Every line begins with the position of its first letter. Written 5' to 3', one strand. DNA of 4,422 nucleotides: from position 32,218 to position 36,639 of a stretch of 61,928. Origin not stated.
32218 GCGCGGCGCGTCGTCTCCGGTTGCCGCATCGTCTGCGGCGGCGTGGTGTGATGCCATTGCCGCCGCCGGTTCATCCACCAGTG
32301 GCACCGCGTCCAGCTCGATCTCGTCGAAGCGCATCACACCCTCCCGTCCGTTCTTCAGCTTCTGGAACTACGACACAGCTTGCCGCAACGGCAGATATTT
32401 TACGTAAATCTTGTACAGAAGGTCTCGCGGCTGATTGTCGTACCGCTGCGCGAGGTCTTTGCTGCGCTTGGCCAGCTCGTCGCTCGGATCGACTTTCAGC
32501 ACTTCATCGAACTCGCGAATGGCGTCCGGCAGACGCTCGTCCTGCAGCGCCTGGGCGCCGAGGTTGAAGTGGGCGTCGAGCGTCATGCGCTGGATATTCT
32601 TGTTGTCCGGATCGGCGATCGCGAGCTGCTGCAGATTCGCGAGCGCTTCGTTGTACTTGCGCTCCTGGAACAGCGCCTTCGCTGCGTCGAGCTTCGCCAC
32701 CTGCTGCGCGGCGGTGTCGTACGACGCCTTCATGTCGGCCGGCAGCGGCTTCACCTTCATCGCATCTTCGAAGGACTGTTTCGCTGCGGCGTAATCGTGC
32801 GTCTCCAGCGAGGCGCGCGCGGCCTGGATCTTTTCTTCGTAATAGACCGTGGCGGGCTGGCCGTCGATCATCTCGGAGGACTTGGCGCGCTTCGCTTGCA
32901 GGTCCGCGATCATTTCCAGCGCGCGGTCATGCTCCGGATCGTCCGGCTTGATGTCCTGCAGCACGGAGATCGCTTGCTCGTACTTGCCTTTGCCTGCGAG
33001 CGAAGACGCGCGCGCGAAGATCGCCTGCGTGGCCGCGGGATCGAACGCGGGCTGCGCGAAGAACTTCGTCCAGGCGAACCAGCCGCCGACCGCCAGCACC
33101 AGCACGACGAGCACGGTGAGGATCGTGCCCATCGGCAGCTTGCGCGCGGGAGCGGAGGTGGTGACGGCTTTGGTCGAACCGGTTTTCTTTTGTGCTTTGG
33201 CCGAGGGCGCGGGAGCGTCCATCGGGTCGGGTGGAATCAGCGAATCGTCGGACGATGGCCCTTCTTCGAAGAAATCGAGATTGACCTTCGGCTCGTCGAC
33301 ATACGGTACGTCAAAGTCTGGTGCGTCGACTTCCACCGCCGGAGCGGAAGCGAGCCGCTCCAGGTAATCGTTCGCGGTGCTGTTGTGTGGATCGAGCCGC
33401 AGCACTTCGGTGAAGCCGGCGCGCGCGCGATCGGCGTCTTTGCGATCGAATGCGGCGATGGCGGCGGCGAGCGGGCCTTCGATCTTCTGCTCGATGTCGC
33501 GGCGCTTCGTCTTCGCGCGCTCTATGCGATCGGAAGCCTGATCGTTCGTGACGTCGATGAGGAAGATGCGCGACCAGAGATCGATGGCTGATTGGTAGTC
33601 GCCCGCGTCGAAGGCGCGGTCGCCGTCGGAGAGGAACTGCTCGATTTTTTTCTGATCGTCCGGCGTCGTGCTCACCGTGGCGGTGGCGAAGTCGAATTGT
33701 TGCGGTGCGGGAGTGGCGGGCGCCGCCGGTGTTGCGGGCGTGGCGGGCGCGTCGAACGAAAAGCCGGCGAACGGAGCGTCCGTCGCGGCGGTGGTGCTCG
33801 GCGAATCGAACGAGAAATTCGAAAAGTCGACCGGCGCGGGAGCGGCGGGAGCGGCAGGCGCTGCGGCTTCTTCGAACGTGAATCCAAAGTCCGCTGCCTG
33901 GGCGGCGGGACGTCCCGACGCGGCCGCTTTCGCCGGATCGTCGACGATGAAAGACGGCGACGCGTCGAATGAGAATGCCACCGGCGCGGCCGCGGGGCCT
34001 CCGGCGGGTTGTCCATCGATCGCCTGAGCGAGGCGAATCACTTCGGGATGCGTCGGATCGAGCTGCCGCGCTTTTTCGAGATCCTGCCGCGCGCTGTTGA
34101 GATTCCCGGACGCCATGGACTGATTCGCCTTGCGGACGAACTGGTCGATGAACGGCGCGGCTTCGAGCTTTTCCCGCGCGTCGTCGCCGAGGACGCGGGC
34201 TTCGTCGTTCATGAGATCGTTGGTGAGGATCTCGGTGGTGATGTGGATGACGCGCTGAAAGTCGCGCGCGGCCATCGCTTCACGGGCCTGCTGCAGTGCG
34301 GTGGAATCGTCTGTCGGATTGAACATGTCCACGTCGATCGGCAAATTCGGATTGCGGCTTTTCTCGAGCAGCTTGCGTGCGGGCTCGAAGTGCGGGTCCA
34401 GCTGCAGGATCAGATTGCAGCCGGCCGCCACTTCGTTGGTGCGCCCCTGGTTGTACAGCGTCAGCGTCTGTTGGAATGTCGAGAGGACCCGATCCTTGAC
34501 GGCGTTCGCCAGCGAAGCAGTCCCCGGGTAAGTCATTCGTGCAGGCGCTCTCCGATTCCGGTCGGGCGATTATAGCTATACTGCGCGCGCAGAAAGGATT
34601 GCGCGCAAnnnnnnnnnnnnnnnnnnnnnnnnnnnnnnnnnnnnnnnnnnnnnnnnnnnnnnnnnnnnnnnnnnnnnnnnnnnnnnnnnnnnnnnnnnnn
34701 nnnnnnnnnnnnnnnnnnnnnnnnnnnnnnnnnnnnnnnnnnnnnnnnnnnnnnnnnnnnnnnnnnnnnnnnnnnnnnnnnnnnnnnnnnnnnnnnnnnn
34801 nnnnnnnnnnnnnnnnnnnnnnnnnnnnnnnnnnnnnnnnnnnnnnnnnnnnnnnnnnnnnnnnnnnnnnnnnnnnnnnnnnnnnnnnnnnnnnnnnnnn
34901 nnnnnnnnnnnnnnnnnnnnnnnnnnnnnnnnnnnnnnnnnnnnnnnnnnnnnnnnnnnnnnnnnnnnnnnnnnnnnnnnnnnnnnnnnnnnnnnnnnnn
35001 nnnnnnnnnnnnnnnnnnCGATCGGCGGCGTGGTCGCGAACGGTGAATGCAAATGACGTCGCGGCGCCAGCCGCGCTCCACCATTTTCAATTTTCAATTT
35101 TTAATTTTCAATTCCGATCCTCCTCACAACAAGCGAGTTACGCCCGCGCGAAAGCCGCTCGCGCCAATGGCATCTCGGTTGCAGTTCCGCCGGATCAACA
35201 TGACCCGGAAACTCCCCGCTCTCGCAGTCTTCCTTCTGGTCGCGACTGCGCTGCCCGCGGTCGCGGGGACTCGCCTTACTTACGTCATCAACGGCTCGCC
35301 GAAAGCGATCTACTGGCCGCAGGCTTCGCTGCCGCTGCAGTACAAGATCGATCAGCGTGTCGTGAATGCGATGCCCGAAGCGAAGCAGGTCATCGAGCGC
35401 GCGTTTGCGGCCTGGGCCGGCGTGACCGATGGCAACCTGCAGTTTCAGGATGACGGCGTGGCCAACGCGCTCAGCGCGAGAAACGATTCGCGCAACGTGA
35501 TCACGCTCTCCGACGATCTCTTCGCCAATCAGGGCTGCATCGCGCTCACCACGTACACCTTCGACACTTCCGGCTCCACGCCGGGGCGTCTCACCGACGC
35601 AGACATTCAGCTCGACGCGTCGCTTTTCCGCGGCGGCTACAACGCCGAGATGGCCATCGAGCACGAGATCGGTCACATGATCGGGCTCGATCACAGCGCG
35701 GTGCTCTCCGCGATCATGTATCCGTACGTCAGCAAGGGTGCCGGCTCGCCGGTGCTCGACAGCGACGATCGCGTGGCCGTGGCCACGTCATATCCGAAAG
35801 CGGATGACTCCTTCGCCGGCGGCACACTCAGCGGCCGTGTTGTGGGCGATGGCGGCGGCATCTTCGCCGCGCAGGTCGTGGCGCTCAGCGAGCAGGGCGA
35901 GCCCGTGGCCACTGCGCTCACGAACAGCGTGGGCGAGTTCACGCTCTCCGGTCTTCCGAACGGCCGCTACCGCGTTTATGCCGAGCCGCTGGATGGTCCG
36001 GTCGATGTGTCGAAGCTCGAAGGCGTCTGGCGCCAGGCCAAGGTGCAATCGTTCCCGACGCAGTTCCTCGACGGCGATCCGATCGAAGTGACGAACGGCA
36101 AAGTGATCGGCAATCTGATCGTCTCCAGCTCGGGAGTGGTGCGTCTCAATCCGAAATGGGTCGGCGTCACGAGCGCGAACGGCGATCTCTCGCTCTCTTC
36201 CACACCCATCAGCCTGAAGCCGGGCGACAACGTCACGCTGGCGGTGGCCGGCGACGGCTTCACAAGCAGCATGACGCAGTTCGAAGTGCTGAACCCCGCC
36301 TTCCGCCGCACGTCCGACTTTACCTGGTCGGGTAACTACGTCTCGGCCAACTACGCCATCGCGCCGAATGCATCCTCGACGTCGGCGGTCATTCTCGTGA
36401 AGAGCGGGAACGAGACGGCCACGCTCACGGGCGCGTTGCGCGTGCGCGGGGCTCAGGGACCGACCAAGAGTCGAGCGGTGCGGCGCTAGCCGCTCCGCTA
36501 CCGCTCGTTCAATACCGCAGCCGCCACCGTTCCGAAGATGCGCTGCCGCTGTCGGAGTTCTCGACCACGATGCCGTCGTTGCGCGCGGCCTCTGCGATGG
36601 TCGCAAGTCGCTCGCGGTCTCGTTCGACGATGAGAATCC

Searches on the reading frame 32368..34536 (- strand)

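Call 12: search_protein_families(library=pfam, proteins=[window:32368-34536:-], max_evalue=0.001)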
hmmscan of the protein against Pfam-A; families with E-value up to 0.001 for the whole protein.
window:32368-34536:- (722 aa): 9 families
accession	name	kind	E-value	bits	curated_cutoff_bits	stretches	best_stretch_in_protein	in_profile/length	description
PF07719.23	TPR_2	-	3.1e-19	67.9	27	0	654-686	2-34/34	Tetratricopeptide repeat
PF14559.12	TPR_19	-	4e-12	46.7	25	0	141-171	2-33/68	Tetratricopeptide repeat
PF00515.34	TPR_1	-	1e-11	44.5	27.8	0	654-686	2-34/34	Tetratricopeptide repeat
PF13428.12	TPR_14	-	1.3e-11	44.4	23.5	0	137-168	8-39/44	Tetratricopeptide repeat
PF13414.12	TPR_11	-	4.2e-08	33.2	26.8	0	141-165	5-29/42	TPR repeat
PF14863.12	Alkyl_sulf_dimr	-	4.4e-08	34.1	26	0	504-556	70-122/139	Alkyl sulfatase dimerisation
PF13432.12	TPR_16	-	3.2e-07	31.1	32.7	1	616-686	1-64/65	Tetratricopeptide repeat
PF13181.12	TPR_8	-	4.1e-05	23.8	25.7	0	573-597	8-32/34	Tetratricopeptide repeat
PF23914.1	TPR_CcmH_CycH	-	0.00044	20.6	42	0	574-686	58-154/158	Cytochrome c-type biogenesis protein H TPR domain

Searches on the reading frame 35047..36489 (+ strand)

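Call 12: search_protein_families(library=pfam, proteins=[window:35047-36489:+], max_evalue=0.001)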
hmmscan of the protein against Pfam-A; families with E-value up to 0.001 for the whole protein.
window:35047-36489:+ (480 aa): 2 families
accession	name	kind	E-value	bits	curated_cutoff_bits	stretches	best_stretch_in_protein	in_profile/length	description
PF00413.30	Peptidase_M10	-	3.2e-13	50.3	24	1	96-249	6-158/159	Matrixin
PF13620.12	CarboxypepD_reg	-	1.7e-09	38.3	32.3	1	260-313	1-55/82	Carboxypeptidase regulatory-like domain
